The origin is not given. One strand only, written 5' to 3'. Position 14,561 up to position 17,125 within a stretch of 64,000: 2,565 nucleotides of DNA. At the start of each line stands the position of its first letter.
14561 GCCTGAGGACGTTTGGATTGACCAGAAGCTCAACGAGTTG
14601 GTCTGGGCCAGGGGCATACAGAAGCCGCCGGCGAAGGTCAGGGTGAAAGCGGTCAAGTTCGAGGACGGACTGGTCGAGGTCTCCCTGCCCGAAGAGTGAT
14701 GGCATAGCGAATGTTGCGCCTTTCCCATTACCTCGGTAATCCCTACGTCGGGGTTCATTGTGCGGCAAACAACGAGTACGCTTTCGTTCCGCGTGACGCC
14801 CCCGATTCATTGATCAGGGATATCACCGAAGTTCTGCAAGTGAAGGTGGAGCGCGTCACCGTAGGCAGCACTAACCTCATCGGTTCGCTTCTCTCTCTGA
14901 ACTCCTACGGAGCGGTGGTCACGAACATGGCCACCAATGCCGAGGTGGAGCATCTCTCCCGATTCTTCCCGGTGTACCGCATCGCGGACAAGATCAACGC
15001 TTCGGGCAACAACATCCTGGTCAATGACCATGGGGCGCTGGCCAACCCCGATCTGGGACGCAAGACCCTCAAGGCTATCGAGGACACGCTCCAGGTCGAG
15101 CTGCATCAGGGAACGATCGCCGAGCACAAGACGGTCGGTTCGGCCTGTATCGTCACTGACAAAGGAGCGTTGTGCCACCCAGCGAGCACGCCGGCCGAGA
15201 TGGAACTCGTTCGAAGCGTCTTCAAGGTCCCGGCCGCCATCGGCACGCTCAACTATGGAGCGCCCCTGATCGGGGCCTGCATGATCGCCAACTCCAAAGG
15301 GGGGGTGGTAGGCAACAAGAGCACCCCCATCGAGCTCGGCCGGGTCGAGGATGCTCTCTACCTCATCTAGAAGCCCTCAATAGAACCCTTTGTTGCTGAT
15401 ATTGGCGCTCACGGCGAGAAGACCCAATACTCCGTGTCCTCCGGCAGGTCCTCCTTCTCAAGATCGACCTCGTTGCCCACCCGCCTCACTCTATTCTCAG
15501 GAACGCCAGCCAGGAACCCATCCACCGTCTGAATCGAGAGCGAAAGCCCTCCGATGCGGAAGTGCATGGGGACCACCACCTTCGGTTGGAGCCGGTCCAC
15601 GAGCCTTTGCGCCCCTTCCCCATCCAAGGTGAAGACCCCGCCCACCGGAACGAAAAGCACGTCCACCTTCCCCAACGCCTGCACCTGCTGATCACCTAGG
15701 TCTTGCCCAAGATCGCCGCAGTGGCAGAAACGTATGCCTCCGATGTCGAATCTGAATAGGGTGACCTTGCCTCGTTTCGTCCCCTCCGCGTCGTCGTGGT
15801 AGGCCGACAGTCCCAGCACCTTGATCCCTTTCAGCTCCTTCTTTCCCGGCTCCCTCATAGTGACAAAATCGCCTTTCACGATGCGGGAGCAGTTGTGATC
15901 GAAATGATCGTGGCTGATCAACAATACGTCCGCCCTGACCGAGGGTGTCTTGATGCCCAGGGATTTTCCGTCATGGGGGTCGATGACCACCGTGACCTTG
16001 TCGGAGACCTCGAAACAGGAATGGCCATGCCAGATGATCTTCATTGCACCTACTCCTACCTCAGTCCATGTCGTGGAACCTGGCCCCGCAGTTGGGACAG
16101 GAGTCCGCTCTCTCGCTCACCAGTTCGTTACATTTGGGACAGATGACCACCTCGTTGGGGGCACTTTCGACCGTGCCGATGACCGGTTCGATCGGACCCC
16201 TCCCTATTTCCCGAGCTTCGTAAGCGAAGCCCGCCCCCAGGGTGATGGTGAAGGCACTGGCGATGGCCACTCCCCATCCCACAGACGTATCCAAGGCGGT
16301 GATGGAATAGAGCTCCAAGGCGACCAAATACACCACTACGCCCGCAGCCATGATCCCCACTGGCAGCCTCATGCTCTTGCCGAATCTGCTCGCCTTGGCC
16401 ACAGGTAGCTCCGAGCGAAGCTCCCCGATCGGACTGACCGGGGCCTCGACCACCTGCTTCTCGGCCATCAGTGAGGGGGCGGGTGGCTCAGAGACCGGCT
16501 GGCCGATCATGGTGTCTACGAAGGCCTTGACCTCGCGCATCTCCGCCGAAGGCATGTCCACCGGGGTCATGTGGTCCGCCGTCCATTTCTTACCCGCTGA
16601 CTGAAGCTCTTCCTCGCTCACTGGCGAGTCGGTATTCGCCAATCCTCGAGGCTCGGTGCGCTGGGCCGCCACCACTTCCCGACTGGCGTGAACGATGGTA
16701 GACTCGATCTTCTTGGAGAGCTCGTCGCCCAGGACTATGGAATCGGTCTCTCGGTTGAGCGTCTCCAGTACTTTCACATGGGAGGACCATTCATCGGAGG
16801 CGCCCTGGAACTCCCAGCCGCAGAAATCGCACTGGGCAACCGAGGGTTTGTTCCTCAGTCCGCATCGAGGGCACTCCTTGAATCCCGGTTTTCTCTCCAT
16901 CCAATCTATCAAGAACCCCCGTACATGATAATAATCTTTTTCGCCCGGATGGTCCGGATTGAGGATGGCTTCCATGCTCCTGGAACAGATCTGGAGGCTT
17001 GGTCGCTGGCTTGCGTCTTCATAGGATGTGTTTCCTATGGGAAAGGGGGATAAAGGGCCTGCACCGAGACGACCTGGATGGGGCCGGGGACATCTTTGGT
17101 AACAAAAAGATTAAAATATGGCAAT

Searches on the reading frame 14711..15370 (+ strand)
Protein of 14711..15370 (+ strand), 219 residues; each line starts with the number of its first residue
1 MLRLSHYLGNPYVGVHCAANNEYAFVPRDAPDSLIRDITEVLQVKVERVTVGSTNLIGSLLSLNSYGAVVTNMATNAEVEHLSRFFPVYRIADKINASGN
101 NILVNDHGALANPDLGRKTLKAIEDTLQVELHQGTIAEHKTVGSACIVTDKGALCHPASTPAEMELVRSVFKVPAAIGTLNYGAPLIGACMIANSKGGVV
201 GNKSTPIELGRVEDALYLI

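Call 77: search_protein_families(library=pfam, proteins=[window:14711-15370:+], max_evalue=0.00001)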
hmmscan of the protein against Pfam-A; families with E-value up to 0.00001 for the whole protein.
window:14711-15370:+ (219 aa): 1 family
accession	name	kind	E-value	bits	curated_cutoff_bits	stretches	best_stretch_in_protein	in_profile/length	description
PF01912.23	eIF-6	-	6.3e-64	215.4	25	1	7-197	4-196/197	eIF-6 family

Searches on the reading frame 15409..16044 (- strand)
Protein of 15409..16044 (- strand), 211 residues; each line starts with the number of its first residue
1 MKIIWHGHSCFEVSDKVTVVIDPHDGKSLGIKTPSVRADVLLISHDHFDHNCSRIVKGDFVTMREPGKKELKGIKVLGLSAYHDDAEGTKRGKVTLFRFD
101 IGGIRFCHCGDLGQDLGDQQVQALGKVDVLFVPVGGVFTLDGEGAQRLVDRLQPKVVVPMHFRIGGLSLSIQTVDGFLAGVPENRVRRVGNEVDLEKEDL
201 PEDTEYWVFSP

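Call 77: search_protein_families(library=pfam, proteins=[window:15409-16044:-], max_evalue=0.00001)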
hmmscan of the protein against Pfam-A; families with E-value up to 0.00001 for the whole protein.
window:15409-16044:- (211 aa): 2 families
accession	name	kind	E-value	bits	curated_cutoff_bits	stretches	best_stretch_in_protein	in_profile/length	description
PF13483.12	Lactamase_B_3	-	1e-44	152.8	24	1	2-161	1-160/160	Beta-lactamase superfamily domain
PF12706.13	Lactamase_B_2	-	8.1e-12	45.6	27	1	70-162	97-200/200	Beta-lactamase superfamily domain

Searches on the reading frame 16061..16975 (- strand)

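Call 47: search_protein_families(library=pfam, proteins=[window:16061-16975:-], max_evalue=0.001)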
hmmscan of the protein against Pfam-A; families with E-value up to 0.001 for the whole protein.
window:16061-16975:- (304 aa): 5 families
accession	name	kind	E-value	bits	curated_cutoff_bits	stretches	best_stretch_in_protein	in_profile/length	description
PF13248.11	Zn_ribbon_3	-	4.9e-07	29.4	27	1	277-300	3-26/26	zinc-ribbon domain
PF13240.11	Zn_Ribbon_1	-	1.2e-06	28.5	25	1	279-299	2-22/23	zinc-ribbon domain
PF12773.13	DZR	-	4.4e-06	27.2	27.3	0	277-297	25-45/45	Double zinc ribbon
PF10571.15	UPF0547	-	4.7e-05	23.9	29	0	279-300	3-24/26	Uncharacterised protein family UPF0547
PF17032.10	Zn_ribbon_15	-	6.4e-05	24.1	28.9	0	274-297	50-73/73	zinc-ribbon family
